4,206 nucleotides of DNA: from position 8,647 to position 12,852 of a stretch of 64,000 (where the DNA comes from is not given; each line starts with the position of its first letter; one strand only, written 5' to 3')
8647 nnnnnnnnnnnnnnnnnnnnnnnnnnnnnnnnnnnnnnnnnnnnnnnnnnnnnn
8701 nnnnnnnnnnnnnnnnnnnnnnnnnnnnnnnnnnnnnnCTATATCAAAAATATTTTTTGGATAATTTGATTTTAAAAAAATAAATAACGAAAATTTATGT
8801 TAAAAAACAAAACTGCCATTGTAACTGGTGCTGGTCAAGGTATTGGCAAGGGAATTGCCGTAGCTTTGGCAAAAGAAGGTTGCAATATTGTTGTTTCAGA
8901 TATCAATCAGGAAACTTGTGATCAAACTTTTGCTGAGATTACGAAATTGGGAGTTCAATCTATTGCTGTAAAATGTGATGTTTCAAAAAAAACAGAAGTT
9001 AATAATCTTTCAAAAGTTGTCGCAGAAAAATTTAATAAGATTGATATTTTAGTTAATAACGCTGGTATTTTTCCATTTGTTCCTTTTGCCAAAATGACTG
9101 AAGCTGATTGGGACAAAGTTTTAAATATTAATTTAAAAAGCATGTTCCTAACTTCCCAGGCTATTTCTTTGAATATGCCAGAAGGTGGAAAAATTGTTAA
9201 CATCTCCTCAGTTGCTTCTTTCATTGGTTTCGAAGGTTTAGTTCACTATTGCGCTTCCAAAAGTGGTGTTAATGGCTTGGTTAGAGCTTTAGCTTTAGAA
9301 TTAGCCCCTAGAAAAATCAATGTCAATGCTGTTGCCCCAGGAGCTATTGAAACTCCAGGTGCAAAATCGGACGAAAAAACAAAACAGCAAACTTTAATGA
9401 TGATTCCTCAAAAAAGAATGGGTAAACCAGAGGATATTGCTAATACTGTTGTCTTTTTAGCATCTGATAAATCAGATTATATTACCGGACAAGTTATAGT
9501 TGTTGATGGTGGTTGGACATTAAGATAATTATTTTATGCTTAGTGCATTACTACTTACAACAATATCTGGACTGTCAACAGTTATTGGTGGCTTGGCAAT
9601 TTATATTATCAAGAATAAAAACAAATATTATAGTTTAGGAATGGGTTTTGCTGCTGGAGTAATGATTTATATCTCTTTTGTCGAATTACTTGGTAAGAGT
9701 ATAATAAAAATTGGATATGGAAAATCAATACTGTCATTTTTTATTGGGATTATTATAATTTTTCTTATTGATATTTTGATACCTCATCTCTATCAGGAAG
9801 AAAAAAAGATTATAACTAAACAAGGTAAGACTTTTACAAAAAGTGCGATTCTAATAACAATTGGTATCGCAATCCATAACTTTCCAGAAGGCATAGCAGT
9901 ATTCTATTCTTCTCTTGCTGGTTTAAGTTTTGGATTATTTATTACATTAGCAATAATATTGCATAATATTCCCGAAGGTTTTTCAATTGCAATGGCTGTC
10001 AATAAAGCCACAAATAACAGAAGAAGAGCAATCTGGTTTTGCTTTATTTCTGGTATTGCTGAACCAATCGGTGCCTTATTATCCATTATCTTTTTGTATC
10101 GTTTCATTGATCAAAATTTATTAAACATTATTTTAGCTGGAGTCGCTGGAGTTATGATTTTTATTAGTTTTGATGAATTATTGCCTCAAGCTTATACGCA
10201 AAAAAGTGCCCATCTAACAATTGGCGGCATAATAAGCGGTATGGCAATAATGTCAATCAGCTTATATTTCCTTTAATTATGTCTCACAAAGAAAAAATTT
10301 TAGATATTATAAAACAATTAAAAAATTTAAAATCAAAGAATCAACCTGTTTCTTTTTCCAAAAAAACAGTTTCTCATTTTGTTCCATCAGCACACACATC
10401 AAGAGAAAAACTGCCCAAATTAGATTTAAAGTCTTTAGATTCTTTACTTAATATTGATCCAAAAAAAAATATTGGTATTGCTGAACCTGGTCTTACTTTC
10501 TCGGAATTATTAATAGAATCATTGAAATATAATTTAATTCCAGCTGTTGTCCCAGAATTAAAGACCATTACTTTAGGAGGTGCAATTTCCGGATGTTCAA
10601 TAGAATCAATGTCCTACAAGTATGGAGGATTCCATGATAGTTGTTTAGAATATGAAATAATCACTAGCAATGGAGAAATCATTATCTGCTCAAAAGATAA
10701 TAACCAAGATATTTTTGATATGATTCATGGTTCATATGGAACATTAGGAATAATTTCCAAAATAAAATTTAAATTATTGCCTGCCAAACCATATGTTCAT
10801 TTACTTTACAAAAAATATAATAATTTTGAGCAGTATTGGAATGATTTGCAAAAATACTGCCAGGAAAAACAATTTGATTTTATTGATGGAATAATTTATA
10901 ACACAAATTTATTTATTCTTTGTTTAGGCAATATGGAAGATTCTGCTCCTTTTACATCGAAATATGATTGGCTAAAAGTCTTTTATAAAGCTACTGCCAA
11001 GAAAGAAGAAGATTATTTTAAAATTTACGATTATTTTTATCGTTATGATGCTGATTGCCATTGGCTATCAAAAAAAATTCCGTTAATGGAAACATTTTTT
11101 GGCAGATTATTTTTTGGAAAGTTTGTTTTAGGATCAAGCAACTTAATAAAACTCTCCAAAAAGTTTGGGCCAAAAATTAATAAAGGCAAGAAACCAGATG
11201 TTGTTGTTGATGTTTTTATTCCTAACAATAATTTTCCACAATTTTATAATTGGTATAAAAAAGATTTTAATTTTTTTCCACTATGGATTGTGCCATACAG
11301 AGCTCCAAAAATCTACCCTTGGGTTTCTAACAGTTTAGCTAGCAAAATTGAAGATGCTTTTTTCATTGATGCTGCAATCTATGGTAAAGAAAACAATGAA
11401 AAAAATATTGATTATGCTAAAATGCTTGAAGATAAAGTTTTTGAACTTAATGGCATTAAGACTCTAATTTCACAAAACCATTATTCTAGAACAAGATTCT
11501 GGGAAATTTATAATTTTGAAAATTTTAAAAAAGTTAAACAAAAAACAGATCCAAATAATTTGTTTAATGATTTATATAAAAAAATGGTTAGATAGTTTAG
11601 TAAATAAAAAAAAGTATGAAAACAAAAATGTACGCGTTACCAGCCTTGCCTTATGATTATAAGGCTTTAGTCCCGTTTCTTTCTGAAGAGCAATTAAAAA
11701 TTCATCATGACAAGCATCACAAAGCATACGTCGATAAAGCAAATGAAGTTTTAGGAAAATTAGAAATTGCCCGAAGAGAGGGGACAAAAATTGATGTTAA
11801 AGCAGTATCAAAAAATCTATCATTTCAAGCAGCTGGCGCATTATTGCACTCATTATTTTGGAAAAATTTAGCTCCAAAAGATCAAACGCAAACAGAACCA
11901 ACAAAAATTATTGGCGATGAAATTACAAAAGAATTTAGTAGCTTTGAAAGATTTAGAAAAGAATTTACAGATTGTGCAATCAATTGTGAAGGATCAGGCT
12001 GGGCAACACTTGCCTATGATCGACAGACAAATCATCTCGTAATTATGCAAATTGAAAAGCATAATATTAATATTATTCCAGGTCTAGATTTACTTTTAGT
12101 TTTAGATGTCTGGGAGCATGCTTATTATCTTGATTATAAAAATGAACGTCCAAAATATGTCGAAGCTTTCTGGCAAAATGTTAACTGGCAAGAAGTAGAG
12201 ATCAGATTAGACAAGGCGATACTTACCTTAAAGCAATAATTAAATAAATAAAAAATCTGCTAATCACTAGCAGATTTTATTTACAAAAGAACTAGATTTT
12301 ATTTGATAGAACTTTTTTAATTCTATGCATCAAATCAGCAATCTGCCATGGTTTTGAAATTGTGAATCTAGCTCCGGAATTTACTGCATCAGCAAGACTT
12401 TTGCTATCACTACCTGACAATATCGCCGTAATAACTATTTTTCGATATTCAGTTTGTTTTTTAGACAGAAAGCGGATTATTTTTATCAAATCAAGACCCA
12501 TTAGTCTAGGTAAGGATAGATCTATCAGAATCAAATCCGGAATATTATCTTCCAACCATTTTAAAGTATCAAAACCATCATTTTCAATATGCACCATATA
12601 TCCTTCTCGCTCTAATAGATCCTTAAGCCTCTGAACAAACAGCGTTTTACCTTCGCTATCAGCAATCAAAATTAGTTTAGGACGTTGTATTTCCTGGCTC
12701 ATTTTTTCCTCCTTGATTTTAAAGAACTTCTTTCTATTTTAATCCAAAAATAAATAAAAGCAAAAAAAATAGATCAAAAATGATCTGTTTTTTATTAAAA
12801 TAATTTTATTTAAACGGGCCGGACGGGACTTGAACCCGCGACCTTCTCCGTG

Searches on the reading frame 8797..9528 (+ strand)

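Call 23: search_protein_families(library=pfam, proteins=[window:8797-9528:+], max_evalue=0.001)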
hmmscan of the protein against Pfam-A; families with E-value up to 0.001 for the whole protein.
window:8797-9528:+ (243 aa): 6 families
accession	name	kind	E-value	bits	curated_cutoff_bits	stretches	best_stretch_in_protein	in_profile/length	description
PF13561.12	adh_short_C2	-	9.4e-73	245.1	27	1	11-241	1-236/236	Enoyl-(Acyl carrier protein) reductase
PF00106.31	adh_short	-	4.3e-62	209.5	26.6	1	5-195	1-193/195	short chain dehydrogenase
PF08659.16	KR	-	7.5e-18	65.5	22.6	1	6-164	2-162/180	KR domain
PF23441.1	SDR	-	3.5e-07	30.3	27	1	2-240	5-255/258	SDR-like rossmann domain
PF02737.24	3HCDH_N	-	0.00027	21.3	22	1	8-65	3-58/180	3-hydroxyacyl-CoA dehydrogenase, NAD binding domain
PF03435.24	Sacchrp_dh_NADP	-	0.00084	20.1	25.1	0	9-94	3-81/129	Saccharopine dehydrogenase NADP binding domain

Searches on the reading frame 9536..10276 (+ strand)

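Call 23: search_protein_families(library=pfam, proteins=[window:9536-10276:+], max_evalue=0.001)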
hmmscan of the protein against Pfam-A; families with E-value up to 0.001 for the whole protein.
window:9536-10276:+ (246 aa): 1 family
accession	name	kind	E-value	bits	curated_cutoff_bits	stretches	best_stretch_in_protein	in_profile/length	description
PF02535.28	Zip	-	1.3e-29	103.9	35.1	2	99-241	173-321/323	ZIP Zinc transporter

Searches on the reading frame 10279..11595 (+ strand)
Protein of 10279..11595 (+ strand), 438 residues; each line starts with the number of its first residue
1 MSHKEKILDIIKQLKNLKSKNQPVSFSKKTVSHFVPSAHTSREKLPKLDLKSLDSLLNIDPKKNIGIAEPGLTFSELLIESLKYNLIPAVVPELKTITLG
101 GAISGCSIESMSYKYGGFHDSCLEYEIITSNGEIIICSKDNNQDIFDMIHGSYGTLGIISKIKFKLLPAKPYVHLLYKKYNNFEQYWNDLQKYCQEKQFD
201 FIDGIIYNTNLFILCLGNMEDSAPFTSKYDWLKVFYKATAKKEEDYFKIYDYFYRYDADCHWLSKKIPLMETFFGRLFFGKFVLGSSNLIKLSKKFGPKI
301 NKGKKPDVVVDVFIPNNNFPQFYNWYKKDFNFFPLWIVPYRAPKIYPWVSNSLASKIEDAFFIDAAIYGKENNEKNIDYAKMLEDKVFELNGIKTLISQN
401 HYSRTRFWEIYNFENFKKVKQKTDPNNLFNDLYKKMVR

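Call 23: search_protein_families(library=pfam, proteins=[window:10279-11595:+], max_evalue=0.001)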
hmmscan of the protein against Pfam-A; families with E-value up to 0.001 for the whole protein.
window:10279-11595:+ (438 aa): 1 family
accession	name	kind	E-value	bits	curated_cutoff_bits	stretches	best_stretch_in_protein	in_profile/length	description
PF01565.28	FAD_binding_4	-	1.7e-12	47.6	26.4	1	42-138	42-139/139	FAD binding domain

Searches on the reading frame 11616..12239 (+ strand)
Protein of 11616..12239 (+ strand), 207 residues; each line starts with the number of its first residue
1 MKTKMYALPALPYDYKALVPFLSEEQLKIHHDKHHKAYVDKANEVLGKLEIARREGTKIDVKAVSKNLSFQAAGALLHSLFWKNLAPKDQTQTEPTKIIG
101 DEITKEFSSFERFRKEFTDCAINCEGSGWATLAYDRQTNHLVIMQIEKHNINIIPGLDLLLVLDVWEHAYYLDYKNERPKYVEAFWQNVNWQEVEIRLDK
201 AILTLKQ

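Call 23: search_protein_families(library=pfam, proteins=[window:11616-12239:+], max_evalue=0.001)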
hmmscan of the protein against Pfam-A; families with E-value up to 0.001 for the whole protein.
window:11616-12239:+ (207 aa): 2 families
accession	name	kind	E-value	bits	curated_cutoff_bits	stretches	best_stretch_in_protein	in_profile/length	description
PF02777.23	Sod_Fe_C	-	3.9e-35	120.4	20.9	1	97-195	3-100/102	Iron/manganese superoxide dismutases, C-terminal domain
PF00081.27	Sod_Fe_N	-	3.2e-28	98.4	27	1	6-86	2-82/82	Iron/manganese superoxide dismutases, alpha-hairpin domain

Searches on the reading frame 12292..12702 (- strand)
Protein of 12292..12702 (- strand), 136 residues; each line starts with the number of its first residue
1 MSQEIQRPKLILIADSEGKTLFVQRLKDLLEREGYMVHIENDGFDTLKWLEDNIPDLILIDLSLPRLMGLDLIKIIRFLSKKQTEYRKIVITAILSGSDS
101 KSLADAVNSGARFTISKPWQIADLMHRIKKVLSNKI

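Call 77: search_protein_families(library=pfam, proteins=[window:12292-12702:-], max_evalue=0.001)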
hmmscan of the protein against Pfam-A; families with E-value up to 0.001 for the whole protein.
window:12292-12702:- (136 aa): 1 family
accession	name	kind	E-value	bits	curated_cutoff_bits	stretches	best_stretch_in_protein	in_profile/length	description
PF00072.30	Response_reg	-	7.8e-16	58.7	30.2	1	12-129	2-111/111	Response regulator receiver domain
